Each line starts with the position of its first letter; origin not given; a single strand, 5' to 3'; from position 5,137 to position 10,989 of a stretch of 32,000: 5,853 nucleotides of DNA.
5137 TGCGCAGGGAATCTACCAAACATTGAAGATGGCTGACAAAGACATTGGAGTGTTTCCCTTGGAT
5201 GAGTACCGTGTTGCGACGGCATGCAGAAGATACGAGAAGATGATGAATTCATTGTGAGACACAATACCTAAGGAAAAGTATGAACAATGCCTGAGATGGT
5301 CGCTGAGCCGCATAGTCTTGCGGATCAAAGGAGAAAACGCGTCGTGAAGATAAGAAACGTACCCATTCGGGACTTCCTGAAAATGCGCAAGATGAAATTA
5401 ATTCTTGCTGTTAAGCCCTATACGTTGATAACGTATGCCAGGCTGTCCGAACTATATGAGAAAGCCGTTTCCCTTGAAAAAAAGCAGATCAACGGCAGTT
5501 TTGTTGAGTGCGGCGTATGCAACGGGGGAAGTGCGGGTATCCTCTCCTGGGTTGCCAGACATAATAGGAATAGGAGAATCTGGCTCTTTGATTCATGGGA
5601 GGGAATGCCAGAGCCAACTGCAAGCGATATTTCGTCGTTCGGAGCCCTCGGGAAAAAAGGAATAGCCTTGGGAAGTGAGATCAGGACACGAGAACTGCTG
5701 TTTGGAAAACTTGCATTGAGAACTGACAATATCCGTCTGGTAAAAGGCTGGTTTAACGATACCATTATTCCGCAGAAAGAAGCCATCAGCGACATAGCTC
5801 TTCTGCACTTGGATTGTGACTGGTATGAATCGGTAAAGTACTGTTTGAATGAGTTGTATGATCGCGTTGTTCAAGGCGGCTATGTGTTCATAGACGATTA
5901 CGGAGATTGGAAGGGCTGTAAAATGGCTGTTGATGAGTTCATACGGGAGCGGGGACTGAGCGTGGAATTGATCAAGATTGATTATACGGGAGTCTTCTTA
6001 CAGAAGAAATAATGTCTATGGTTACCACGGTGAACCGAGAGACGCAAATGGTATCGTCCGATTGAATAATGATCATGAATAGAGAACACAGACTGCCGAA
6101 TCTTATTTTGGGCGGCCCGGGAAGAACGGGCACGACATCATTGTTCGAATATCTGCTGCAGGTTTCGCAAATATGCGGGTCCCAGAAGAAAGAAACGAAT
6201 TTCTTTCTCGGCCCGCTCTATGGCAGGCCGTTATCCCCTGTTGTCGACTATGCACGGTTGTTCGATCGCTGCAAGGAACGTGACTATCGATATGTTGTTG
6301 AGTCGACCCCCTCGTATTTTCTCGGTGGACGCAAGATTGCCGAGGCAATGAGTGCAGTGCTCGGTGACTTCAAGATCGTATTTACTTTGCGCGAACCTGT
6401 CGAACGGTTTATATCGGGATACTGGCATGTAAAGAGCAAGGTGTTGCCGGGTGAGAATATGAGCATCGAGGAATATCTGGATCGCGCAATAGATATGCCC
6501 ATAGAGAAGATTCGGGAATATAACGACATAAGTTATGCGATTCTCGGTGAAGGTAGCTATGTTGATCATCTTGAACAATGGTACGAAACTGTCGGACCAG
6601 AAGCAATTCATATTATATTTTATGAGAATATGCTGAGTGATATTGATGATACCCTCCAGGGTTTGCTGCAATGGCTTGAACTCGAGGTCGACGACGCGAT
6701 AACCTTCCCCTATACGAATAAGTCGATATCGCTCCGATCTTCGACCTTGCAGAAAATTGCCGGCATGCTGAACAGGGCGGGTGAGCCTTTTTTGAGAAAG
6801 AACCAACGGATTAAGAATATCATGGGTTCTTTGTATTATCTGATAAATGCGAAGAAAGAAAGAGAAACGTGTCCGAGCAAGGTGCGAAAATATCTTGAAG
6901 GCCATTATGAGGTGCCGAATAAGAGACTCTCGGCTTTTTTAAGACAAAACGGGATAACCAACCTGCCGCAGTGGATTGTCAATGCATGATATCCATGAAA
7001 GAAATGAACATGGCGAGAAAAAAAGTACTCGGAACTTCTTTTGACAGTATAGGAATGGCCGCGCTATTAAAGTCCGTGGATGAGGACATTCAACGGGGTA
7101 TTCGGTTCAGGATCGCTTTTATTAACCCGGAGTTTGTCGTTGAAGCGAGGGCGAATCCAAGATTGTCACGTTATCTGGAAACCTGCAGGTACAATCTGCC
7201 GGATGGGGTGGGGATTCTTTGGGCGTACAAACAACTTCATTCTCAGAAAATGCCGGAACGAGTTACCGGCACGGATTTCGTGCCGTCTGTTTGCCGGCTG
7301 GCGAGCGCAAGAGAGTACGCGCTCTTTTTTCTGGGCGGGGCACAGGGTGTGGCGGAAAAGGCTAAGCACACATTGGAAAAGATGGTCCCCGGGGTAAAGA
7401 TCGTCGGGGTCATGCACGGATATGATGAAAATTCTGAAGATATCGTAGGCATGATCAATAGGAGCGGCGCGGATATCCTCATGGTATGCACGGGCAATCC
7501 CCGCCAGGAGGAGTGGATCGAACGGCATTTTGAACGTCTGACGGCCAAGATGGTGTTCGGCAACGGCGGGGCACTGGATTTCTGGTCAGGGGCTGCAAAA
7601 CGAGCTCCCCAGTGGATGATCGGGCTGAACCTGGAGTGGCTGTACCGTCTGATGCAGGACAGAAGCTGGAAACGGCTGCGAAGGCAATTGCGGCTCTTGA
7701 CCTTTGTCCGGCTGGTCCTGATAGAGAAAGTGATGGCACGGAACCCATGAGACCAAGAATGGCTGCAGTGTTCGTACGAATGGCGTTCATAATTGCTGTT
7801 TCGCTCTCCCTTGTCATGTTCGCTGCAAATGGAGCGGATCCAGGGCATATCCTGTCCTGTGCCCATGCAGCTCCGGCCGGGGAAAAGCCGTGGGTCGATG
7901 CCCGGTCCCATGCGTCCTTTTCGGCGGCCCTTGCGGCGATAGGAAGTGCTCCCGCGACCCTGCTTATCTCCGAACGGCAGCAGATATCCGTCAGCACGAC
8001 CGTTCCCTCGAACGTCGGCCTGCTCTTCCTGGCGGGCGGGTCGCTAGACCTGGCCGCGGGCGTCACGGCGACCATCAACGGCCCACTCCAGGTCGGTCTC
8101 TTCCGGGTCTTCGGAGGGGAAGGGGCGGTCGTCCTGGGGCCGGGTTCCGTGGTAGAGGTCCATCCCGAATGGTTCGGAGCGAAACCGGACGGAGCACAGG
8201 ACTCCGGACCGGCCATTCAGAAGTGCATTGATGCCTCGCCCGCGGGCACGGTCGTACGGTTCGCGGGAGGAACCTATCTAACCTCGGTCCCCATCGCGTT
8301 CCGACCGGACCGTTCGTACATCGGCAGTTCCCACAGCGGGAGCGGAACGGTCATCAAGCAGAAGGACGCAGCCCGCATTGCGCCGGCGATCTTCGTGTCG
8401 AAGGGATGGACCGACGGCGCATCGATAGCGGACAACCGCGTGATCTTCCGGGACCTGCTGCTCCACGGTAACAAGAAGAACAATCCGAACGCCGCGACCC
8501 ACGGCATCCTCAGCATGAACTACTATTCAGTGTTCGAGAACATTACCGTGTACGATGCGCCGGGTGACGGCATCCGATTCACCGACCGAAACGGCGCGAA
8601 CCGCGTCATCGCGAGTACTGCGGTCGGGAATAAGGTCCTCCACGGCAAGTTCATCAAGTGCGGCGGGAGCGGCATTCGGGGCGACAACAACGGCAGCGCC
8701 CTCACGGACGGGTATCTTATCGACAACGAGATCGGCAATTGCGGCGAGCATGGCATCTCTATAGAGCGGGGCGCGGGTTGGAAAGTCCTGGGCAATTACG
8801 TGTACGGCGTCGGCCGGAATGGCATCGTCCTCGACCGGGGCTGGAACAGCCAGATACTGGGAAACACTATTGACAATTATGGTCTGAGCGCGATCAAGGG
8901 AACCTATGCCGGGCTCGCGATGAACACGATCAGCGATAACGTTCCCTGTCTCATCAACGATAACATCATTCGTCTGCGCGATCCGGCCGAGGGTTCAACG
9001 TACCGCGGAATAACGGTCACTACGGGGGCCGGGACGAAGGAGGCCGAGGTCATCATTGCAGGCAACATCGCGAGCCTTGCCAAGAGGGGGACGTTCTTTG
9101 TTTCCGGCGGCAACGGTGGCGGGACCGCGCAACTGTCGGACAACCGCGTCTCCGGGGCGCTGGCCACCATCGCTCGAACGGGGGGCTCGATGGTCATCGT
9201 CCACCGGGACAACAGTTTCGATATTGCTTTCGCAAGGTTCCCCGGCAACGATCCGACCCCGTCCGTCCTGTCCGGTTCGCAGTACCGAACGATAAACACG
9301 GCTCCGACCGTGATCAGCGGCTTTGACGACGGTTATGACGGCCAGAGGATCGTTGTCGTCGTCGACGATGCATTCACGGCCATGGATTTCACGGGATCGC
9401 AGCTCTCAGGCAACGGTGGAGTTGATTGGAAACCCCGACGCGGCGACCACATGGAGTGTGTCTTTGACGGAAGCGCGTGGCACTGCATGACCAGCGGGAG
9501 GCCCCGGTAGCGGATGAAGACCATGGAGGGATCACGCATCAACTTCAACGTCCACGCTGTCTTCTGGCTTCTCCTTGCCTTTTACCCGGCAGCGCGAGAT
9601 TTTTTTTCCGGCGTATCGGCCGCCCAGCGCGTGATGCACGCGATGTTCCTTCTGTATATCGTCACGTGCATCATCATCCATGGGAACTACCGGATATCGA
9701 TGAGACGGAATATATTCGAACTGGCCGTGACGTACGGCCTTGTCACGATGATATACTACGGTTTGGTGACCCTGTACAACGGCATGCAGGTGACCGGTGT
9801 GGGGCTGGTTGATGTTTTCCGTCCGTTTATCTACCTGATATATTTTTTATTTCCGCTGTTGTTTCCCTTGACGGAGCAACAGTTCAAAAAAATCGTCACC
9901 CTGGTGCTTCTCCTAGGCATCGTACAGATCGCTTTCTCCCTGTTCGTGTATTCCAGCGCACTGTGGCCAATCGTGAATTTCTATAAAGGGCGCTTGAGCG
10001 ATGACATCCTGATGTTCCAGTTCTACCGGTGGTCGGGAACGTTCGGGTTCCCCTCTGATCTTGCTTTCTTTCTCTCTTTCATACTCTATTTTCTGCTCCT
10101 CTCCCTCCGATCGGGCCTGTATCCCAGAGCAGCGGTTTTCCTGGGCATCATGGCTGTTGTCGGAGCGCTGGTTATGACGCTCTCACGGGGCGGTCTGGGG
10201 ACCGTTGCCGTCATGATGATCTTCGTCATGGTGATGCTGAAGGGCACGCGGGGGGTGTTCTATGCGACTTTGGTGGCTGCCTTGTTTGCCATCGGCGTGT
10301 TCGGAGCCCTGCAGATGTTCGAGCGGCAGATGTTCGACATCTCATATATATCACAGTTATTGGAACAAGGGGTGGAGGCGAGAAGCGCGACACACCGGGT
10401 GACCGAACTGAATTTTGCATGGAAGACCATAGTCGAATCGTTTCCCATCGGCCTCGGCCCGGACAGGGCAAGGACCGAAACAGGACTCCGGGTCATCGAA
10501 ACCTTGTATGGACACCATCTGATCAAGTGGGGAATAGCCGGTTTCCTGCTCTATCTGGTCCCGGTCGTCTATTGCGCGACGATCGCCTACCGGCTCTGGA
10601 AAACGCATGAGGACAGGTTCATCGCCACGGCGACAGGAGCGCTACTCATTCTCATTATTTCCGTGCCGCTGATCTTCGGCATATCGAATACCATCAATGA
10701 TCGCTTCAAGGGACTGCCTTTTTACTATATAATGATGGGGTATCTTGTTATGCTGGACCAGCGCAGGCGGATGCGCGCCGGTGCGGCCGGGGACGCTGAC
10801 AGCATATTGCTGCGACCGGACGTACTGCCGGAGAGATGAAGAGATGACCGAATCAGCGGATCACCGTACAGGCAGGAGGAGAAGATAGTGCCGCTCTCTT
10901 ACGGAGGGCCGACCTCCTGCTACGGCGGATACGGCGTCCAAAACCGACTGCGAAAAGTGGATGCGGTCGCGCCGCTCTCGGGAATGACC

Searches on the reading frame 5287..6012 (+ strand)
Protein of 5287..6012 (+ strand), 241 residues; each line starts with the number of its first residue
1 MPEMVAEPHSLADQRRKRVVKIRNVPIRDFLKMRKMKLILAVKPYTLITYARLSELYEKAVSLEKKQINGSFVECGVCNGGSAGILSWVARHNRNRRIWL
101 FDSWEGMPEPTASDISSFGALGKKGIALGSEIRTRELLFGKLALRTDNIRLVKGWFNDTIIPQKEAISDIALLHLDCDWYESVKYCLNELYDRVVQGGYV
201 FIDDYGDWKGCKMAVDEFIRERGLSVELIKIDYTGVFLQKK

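Call 13: search_protein_families(library=pfam, proteins=[window:5287-6012:+], max_evalue=0.001)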
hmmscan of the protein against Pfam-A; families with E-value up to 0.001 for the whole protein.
window:5287-6012:+ (241 aa): 2 families
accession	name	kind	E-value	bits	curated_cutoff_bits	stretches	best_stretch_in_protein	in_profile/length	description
PF05711.17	TylF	-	7.2e-44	150.4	23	1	44-240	67-264/264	Macrocin-O-methyltransferase (TylF)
PF13578.12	Methyltransf_24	-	1.3e-11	45.8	26.3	1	73-205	1-105/105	Methyltransferase domain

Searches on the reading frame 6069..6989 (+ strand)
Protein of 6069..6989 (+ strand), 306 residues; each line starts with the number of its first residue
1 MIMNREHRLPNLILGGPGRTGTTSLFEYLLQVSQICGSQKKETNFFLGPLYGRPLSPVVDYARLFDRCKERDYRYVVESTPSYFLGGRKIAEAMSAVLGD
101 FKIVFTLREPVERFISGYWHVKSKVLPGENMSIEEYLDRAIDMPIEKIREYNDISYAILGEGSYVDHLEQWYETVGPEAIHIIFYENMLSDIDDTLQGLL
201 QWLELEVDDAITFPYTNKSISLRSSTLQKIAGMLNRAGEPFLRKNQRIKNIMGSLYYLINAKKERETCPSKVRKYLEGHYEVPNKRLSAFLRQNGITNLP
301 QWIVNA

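Call 13: search_protein_families(library=pfam, proteins=[window:6069-6989:+], max_evalue=0.001)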
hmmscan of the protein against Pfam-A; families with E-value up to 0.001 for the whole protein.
window:6069-6989:+ (306 aa): 2 families
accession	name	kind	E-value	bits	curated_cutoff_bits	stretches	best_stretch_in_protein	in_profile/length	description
PF00685.33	Sulfotransfer_1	-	1.3e-12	48.1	22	1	95-245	85-226/255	Sulfotransferase domain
PF13469.12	Sulfotransfer_3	-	2.1e-11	45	27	1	71-209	99-216/216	Sulfotransferase family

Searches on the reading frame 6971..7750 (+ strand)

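Call 13: search_protein_families(library=pfam, proteins=[window:6971-7750:+], max_evalue=0.001)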
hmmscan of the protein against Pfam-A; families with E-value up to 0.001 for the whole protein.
window:6971-7750:+ (259 aa): 1 family
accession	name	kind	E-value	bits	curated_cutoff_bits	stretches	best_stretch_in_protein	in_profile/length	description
PF03808.19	Glyco_tran_WecG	-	1.6e-57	194.5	27.4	1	74-238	3-166/168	Glycosyl transferase WecG/TagA/CpsF family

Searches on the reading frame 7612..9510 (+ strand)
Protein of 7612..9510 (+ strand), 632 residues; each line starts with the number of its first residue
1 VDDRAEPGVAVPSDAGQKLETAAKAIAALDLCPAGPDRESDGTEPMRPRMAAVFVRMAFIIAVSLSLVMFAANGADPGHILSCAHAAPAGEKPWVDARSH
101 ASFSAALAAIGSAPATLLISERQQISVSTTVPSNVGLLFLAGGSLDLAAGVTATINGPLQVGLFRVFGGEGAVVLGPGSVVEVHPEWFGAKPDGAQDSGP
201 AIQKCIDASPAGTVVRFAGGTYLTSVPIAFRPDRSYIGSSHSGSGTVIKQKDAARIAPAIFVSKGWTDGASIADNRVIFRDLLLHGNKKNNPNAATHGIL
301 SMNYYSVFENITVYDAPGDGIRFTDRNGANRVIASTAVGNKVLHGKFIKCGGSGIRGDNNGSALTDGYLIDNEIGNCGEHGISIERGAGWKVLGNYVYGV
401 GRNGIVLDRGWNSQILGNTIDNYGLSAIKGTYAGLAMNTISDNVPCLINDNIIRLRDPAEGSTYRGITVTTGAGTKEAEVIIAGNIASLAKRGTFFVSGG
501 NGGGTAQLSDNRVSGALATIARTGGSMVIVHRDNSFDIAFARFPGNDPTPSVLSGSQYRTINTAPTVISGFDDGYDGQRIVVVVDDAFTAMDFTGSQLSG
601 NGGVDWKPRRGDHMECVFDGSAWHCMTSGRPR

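Call 6: search_protein_families(library=pfam, proteins=[window:7612-9510:+], max_evalue=0.01)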
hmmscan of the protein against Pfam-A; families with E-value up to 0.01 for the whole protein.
window:7612-9510:+ (632 aa): 3 families
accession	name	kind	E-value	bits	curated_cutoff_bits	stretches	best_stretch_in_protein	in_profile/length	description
PF13229.12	Beta_helix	-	3.8e-08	33.6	25.9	1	344-501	15-149/158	Right handed beta helix region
PF12708.12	Pect-lyase_RHGA_epim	-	5e-08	33.4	27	1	188-405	7-212/213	Rhamnogalacturonase A/epimerase, pectate lyase-like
PF05048.19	NosD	-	0.0062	16.4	23.6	0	340-443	71-172/212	Periplasmic copper-binding protein (NosD)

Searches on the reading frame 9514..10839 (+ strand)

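Call 6: search_protein_families(library=pfam, proteins=[window:9514-10839:+], max_evalue=0.01)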
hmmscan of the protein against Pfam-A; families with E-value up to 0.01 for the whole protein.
window:9514-10839:+ (441 aa): 1 family
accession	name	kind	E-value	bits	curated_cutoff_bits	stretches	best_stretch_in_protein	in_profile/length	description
PF04932.20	Wzy_C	-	2.7e-06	27.7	31.7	1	212-347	3-148/149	O-Antigen ligase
